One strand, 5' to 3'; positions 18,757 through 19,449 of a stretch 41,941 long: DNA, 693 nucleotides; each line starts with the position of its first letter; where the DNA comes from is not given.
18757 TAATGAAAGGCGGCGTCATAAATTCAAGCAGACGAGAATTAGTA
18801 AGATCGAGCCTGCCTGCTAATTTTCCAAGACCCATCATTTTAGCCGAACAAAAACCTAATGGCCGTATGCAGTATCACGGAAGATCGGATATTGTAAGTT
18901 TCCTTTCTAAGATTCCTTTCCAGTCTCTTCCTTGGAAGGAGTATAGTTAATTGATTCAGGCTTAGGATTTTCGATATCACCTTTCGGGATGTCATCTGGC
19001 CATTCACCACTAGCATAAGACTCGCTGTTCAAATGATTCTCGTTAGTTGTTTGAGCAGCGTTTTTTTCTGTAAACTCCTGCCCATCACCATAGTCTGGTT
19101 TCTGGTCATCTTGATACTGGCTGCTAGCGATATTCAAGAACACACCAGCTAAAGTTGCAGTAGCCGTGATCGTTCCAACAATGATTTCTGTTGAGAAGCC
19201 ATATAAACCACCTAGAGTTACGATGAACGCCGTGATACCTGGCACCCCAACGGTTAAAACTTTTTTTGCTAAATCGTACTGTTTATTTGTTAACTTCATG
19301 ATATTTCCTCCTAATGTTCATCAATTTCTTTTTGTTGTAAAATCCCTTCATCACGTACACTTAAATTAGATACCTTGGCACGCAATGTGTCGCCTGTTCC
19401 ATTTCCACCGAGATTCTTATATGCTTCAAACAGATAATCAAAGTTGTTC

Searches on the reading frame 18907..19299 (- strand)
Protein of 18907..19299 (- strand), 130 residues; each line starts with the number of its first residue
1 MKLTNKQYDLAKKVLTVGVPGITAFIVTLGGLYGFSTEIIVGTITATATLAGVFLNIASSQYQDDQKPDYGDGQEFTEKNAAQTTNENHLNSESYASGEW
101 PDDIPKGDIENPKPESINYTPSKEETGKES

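Call 75: search_protein_families(library=pfam, proteins=[window:18907-19299:-], max_evalue=0.01)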
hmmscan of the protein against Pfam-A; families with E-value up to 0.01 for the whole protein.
window:18907-19299:- (130 aa): 1 family
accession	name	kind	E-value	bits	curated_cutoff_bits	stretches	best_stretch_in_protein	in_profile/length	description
PF16938.10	Phage_holin_Dp1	-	2.7e-10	40.9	25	1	3-63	1-62/63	Putative phage holin Dp-1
